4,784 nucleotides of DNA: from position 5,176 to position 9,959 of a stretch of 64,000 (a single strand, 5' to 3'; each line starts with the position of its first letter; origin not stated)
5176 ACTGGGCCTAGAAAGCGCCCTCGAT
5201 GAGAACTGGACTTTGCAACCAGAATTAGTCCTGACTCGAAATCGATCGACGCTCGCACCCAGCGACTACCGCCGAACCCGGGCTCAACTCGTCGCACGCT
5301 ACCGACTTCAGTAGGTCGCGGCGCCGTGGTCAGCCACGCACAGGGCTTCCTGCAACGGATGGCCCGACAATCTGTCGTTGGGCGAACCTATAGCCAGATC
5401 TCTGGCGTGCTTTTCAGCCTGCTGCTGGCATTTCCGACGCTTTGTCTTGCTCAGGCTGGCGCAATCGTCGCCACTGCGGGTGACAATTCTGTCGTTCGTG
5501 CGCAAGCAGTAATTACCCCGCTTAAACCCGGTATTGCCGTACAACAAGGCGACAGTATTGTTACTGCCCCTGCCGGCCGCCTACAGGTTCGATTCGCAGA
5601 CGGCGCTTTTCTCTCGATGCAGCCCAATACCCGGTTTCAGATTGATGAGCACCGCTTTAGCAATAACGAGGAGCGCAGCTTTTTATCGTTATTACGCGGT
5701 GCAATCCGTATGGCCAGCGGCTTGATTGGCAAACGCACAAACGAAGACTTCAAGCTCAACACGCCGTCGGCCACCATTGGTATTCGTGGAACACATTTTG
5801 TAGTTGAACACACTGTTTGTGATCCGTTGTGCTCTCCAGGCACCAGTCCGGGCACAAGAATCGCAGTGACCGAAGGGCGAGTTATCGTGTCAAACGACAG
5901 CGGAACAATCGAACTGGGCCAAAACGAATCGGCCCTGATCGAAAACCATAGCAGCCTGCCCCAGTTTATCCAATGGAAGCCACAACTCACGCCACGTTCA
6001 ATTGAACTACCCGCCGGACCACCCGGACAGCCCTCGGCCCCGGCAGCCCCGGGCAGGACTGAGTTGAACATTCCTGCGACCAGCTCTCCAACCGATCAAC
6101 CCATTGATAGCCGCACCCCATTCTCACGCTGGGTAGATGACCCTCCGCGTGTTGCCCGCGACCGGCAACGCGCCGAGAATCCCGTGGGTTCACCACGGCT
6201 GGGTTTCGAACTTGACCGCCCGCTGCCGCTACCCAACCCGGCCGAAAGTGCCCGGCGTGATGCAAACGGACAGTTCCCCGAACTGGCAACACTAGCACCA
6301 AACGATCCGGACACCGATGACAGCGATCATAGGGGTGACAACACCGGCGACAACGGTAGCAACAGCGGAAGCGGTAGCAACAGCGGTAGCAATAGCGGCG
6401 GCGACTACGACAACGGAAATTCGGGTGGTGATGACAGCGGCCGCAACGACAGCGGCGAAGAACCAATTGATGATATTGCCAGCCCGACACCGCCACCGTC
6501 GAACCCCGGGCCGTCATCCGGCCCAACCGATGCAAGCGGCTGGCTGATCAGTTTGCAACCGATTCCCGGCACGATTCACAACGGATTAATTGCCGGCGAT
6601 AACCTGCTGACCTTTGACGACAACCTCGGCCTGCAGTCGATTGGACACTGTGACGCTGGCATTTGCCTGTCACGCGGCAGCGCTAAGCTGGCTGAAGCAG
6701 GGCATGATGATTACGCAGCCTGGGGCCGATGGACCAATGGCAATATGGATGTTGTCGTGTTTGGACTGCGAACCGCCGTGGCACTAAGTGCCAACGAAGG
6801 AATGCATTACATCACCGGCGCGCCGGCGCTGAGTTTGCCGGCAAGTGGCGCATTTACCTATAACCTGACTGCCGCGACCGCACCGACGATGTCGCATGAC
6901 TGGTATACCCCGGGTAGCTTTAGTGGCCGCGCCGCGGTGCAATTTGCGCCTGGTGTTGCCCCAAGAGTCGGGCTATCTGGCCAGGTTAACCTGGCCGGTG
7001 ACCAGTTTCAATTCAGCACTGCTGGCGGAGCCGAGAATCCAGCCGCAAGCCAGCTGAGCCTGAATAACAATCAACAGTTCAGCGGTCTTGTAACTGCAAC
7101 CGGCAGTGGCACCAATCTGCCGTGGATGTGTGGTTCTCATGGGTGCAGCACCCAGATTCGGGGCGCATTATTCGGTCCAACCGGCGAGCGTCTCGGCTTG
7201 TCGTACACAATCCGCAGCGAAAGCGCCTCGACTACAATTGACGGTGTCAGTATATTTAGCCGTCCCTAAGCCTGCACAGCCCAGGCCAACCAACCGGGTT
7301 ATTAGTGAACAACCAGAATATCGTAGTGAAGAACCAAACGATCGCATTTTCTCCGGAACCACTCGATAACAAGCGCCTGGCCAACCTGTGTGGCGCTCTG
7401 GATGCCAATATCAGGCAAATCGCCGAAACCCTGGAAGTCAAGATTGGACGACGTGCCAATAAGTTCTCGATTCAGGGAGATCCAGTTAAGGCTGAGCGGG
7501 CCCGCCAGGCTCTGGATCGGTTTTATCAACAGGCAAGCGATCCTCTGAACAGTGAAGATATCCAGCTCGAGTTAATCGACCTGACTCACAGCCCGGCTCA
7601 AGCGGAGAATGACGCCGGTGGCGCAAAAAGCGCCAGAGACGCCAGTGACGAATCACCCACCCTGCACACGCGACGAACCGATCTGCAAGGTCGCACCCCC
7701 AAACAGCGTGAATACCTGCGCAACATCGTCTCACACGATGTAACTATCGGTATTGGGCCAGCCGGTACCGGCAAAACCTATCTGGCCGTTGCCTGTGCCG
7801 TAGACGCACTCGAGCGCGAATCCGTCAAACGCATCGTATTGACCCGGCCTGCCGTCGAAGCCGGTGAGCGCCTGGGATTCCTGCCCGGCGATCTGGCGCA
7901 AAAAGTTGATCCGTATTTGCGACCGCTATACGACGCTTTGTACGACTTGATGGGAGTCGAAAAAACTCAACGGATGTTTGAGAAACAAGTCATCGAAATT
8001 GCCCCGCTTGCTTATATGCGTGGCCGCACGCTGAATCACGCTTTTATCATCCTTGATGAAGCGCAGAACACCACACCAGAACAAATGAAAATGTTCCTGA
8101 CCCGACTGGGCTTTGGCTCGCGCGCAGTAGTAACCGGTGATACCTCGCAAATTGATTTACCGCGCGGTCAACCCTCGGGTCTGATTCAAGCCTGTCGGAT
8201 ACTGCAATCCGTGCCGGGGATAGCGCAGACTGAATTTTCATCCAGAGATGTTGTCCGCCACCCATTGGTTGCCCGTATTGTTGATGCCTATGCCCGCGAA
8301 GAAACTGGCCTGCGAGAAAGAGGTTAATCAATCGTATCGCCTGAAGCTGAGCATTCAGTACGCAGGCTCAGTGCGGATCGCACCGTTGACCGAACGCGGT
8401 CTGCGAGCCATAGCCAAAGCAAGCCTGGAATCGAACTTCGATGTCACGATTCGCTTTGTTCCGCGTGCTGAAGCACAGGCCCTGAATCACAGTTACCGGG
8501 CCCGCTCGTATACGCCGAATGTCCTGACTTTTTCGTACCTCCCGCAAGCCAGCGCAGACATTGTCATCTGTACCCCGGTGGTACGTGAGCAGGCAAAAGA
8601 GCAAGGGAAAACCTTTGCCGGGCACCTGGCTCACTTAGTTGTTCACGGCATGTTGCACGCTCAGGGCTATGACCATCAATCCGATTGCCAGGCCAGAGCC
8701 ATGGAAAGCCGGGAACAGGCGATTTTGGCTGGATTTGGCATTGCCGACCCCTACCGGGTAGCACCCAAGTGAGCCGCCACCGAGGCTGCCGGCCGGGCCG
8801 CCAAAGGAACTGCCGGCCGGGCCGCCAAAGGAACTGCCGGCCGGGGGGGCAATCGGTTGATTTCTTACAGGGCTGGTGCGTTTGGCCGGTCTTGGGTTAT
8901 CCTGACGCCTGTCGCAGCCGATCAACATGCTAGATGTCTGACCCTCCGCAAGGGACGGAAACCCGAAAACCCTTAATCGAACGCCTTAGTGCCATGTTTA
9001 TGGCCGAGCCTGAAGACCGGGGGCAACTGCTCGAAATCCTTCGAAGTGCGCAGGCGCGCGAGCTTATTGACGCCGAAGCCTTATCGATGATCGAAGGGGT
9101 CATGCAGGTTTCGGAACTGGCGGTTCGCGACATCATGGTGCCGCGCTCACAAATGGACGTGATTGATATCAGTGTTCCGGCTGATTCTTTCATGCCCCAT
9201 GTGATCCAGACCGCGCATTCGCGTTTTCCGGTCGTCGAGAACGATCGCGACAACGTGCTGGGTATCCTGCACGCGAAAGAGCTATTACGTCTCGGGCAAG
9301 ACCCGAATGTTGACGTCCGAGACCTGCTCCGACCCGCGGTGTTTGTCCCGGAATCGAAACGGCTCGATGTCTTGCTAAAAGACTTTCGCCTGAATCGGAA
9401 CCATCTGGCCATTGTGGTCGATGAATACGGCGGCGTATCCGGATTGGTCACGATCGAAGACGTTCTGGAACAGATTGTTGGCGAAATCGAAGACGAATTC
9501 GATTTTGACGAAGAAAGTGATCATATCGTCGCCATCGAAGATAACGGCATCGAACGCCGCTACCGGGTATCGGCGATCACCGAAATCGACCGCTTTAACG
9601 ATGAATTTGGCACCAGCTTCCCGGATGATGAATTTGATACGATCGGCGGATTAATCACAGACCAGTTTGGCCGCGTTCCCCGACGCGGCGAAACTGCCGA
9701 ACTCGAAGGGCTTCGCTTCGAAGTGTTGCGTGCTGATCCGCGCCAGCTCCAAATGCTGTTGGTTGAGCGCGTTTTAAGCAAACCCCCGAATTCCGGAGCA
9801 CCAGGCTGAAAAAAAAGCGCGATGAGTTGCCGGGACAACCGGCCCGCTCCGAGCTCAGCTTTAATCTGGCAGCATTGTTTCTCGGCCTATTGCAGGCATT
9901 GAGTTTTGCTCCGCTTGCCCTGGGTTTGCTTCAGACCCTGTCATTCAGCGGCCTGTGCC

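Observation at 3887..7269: Slam/T11SS-like translocator and a FecR-domain cargo candidate inserted in the conserved miaB-phoH-ybeY-corC-lnt block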

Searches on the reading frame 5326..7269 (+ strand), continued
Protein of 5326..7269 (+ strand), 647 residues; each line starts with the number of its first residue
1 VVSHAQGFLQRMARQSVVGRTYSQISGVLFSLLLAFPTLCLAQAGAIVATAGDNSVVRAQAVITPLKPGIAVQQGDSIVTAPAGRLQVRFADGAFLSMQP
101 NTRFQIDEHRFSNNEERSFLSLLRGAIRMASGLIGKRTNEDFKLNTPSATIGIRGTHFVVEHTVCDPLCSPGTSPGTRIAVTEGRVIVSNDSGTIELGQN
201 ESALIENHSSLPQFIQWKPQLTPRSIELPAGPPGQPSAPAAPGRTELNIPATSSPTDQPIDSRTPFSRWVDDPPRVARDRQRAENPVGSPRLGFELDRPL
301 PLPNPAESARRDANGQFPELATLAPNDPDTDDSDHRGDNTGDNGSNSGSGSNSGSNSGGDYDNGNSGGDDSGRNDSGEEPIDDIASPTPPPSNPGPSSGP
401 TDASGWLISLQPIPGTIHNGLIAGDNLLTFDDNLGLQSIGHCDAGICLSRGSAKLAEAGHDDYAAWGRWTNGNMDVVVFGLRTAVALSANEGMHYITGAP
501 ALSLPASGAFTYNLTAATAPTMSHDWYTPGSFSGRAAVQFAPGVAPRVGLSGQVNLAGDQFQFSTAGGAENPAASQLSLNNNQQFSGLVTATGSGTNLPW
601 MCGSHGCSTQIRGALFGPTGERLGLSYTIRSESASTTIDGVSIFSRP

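Call 26: find_encoding_contigs(protein=P0063, flank=7000, max_places=1)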
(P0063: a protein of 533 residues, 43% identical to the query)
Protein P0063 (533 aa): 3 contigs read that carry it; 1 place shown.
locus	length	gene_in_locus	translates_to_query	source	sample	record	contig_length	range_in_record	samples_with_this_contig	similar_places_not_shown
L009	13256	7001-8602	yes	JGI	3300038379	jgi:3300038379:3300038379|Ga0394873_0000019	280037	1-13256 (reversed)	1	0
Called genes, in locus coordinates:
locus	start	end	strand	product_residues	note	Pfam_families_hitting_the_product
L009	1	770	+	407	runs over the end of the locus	PF04295:GD_AH_second, PF20629:GD_AH_C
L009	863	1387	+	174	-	PF05685:Uma2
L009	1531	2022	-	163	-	PF05685:Uma2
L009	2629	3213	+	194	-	PF03704:BTAD, PF13428:TPR_14 (faint)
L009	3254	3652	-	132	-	PF01850:PIN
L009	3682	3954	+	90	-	-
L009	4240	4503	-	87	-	-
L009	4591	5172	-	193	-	PF05685:Uma2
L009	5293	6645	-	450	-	PF04326:SLFN_AlbA_2, PF13749:HATPase_c_4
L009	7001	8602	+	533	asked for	PF04773:FecR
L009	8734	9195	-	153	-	PF04972:BON, PF01476:LysM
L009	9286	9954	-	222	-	PF01370:Epimerase, PF05368:NmrA, PF13460:NAD_binding_10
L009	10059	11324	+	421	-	PF07005:SBD_N, PF17042:NBD_C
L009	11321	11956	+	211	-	PF00596:Aldolase_II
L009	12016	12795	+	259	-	PF01261:AP_endonuc_2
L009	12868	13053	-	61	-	-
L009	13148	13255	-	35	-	?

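Call 50: predict_structure(alignment_id=A3)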
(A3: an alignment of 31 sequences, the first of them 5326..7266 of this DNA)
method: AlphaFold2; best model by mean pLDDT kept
length: 647 residues; sequences in the alignment: 31
mean_pLDDT: 75.8   pTM: 0.47
mean pLDDT of the five models: 75.8, 75.8, 74.5, 73.9, 71.7
residues with pLDDT >= 90: 344; 70-90: 89; 50-70: 42; < 50: 172
segments of 3 or more residues with pLDDT < 50: 1-6, 15-21, 223-229, 235-307, 313-391
pLDDT, mean of each block of 10 residues (from residue 1): 48 50 59 61 89 92 89 96 94 95 96 91 96 85 96 87 89 93 94 96 97 90 46 47 32 31 34 33 32 34 44 45 34 35 35 35 35 38 42 78 91 80 84 95 90 97 96 94 95 96 94 98 91 98 96 96 98 97 95 87 91 96 97 93 95
secondary structure, 60 per line:
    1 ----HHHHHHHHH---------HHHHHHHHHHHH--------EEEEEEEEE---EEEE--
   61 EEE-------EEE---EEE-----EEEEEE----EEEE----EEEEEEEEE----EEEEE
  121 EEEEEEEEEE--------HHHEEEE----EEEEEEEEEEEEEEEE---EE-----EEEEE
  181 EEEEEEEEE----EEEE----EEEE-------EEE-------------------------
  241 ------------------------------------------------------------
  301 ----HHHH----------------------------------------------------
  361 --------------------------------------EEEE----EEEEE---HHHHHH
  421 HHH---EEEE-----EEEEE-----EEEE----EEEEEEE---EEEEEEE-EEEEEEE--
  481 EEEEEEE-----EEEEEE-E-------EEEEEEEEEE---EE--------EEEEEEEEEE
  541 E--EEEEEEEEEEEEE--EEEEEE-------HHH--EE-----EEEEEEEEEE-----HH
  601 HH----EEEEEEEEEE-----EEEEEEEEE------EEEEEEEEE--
elements in order: H5-13 H23-34 E43-51 E55-58 E61-63 E71-73 E77-79 E85-90 E95-98 E103-111 E116-130 E142-145 E150-165 E176-189 E194-197 E202-205 E213-215 H305-308 E399-402 E407-411 H415-423 E427-430 E436-440 E446-449 E454-460 E464-470 E472-478 E481-487 E493-498 E508-517 E531-541 E544-556 E559-564 E584-593 H599-602 E607-616 E622-630 E637-645

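Call 53: fold_search(model_id=the predicted structure, library=pdb)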
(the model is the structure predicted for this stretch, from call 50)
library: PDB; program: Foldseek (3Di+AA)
matches with E <= 10: 893; with E <= 0.001: 25
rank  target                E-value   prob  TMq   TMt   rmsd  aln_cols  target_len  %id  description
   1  8gm3_A                1.6e-05  1.00  0.17  0.41  10.7       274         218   14  Vibrio harveyi Holo HphA (released 2024-03-27)
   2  4o4u_D                2.9e-05  1.00  0.16  0.20  15.0       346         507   10  Crystal structure of the vaccine antigen Transferrin Binding Protein B (TbpB) mutant Trp-176-Ala from Haemophilus para (released 2015-01-14)
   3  4m0n                  4.2e-05  1.00  0.18  0.51   3.4       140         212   16  Crystal structure of a putative anti-sigma factor (BDI_1681) from Parabacteroides distasonis ATCC 8503 at 1.65 A resolut (released 2013-10-16)
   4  4o4u_B                4.9e-05  1.00  0.16  0.20  13.5       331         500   10  Crystal structure of the vaccine antigen Transferrin Binding Protein B (TbpB) mutant Trp-176-Ala from Haemophilus para (released 2015-01-14)
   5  8gmm_A                5.1e-05  1.00  0.16  0.37  10.3       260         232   17  Stenotrophomonas maltophilia Holo HphA (released 2024-03-27)
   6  4m0h_B                5.4e-05  1.00  0.17  0.50   3.5       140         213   16  Crystal structure of a putative anti-sigma factor (BDI_1681) from Parabacteroides distasonis ATCC 8503 at 2.50 A resol (released 2013-10-16)
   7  6ovk_R                5.4e-05  1.00  0.17  0.50   3.3       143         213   15  Crystal Structure of the Pseudomonas capeferrum Anti-sigma Regulator PupR C-terminal Cell-surface Signaling Domain in  (released 2020-03-04)
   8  3pqu_A                5.4e-05  1.00  0.19  0.22  10.4       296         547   13  The crystal structures of porcine pathogen AsH57_TbpB (released 2011-02-02)
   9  4m0h_A                7.2e-05  1.00  0.17  0.49   3.4       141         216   16  Crystal structure of a putative anti-sigma factor (BDI_1681) from Parabacteroides distasonis ATCC 8503 at 2.50 A resol (released 2013-10-16)
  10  8glo                  7.5e-05  1.00  0.16  0.35  11.2       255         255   16  Haemophilus parainfluenzae Holo HphA (released 2024-03-27)
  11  6om5                  7.9e-05  1.00  0.16  0.35  10.4       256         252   14  Structure of a haemophore from Haemophilus haemolyticus (released 2019-12-04)
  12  4o4u_C                9.1e-05  1.00  0.16  0.20  14.1       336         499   11  Crystal structure of the vaccine antigen Transferrin Binding Protein B (TbpB) mutant Trp-176-Ala from Haemophilus para (released 2015-01-14)
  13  4o3x                  2.4e-04  1.00  0.19  0.44   5.7       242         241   13  Crystal structure of the vaccine antigen Transferrin Binding Protein B (TbpB) mutant Phe-171-Ala from Actinobacillus ple (released 2015-01-14)
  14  4o4x_A                2.5e-04  1.00  0.19  0.24   9.7       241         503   14  Crystal structure of the vaccine antigen Transferrin Binding Protein B (TbpB) double mutant Tyr-167-Ala and Trp-176-Al (released 2015-01-14)
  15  4o4u_A                2.5e-04  1.00  0.18  0.23   8.9       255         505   12  Crystal structure of the vaccine antigen Transferrin Binding Protein B (TbpB) mutant Trp-176-Ala from Haemophilus para (released 2015-01-14)
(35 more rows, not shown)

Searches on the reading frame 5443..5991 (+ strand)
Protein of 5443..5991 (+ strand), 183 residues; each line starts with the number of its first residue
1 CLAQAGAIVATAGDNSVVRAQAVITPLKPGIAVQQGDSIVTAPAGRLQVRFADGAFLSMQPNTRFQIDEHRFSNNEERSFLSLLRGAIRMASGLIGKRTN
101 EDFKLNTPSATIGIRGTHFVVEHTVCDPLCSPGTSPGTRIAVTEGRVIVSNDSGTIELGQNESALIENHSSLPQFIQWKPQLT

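Call 66: search_solved_structures(query=A4, max_evalue=10, show_alignments=3)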
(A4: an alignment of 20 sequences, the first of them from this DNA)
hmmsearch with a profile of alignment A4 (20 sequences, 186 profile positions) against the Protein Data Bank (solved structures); distinct sequences matched with E-value up to 10: 2.
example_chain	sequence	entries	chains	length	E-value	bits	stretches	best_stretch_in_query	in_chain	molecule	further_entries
5ix9_A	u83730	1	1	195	0.00025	23.8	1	7-61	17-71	Antifreeze protein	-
1pg6_A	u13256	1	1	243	0.5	13.1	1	39-86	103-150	Hypothetical protein SpyM3_0169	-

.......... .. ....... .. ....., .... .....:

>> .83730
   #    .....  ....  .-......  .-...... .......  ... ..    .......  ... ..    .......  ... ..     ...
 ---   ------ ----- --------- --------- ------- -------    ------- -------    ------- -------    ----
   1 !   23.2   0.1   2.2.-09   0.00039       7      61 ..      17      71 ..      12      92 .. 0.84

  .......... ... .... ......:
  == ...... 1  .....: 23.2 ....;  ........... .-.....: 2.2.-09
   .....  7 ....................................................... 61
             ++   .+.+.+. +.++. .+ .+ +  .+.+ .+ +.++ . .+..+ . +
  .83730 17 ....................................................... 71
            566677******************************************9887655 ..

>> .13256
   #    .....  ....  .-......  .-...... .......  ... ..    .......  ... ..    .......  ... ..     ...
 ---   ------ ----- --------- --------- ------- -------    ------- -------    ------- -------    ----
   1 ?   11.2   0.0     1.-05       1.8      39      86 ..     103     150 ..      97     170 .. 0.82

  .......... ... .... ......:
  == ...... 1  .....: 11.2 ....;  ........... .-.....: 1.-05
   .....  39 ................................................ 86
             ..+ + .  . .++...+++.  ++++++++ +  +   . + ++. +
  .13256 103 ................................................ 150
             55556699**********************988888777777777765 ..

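Call 67: search_protein_families(library=ncbifam, alignment_id=A4, max_evalue=0.01)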
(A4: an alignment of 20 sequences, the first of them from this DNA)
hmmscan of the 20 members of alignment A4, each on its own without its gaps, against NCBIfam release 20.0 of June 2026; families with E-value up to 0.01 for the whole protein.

A. member 1, seq(183 aa): 3 families
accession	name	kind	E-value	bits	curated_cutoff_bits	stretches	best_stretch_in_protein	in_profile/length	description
NF033165.1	lipo_LipL45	exception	3.1e-10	39.7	350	1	7-128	41-161/391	lipoprotein LipL45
NF033682.1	retention_LapA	subfamily_domain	5.2e-08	33.2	50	1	4-73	2-69/145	retention module-containing protein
NF047849.1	Lsa33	exception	1.2e-06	27.9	420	1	29-125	53-150/310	surface adhesin Lsa33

B. families by the number of members that match (of 20 scanned): 3 families
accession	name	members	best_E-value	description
NF047849.1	Lsa33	20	2.6e-12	surface adhesin Lsa33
NF033165.1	lipo_LipL45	20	7.7e-11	lipoprotein LipL45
NF033682.1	retention_LapA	19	1.2e-09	retention module-containing protein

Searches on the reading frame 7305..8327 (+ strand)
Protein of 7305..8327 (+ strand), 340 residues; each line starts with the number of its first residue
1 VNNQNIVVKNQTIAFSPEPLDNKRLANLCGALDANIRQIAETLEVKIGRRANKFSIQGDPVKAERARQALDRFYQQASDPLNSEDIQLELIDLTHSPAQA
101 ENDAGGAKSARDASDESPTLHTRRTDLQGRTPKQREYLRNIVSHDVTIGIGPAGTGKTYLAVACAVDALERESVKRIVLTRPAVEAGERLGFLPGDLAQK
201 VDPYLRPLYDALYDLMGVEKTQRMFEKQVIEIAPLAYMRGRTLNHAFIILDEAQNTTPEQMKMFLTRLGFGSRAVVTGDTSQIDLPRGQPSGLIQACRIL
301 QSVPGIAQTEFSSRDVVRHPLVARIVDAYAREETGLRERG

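Call 3: search_protein_families(library=pfam, proteins=[window:7305-8327:+], max_evalue=1)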
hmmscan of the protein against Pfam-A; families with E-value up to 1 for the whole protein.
window:7305-8327:+ (340 aa): 12 families
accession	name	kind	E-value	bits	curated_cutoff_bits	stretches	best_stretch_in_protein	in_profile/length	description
PF02562.22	PhoH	-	6.5e-96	320.1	27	1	127-329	2-204/205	PhoH-like protein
PF13604.12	AAA_30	-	1.8e-09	38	27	1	132-284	4-129/191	AAA domain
PF13245.12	AAA_19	-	1.2e-07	32.4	25.1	1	134-283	1-129/134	AAA domain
PF00270.35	DEAD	-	0.00013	22.2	26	1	131-182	1-53/167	DEAD/DEAH box helicase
PF13401.12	AAA_22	-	0.00018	22.3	27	1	150-268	11-108/130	AAA domain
PF13481.12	AAA_25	-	0.00018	21.6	27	1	117-173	5-62/195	AAA domain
PF01695.23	IstB_IS21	-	0.00085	19.3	24.1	1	145-172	93-119/238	IstB-like ATP binding protein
PF13191.12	AAA_16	-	0.012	16.6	32.6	1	150-263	30-151/167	AAA ATPase domain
PF00580.27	UvrD-helicase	-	0.026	14.7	23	0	246-282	214-250/271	UvrD/REP helicase N-terminal domain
PF05707.18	Zot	-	0.093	12.6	20.3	1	147-262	3-99/197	Zonular occludens toxin (Zot)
PF00004.35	AAA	-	0.13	13.1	21.2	1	150-168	4-22/131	ATPase family associated with various cellular activities (AAA)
PF13173.12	AAA_14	-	0.2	12.1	27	0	150-184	8-42/129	AAA domain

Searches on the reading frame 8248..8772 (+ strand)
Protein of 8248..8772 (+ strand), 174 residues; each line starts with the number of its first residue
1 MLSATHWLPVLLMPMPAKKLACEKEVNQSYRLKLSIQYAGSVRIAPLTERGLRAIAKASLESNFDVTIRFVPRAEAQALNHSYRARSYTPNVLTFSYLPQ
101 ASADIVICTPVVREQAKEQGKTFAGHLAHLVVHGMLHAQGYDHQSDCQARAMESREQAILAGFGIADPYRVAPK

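Call 3: search_protein_families(library=pfam, proteins=[window:8248-8772:+], max_evalue=1)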
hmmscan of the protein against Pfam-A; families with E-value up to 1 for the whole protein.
window:8248-8772:+ (174 aa): 1 family
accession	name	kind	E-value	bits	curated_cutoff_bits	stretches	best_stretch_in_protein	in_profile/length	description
PF02130.23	YbeY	-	7.9e-27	94.1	25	1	51-161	14-127/129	Endoribonuclease YbeY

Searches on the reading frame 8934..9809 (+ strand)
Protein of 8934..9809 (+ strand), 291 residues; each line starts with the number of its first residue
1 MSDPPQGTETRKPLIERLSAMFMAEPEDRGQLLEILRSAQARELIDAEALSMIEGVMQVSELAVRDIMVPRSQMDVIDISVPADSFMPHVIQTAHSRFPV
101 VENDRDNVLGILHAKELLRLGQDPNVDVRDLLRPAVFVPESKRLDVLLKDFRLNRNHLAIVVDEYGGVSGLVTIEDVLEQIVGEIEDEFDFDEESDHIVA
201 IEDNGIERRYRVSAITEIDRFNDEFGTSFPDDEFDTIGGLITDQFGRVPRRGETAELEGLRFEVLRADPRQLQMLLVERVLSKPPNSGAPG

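Call 3: search_protein_families(library=pfam, proteins=[window:8934-9809:+], max_evalue=1)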
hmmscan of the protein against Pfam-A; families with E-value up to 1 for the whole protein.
window:8934-9809:+ (291 aa): 3 families
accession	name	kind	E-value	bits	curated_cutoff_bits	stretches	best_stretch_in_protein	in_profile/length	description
PF03471.22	CorC_HlyC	-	3.7e-21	75.3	27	1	207-279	5-79/81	Transporter associated domain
PF21917.1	NMB0537_N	-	1.2e-18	66.9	23.9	1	25-59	2-36/36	N-terminal region of NMB0537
PF00571.33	CBS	-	6.7e-13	49.2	24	2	128-182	1-56/57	CBS domain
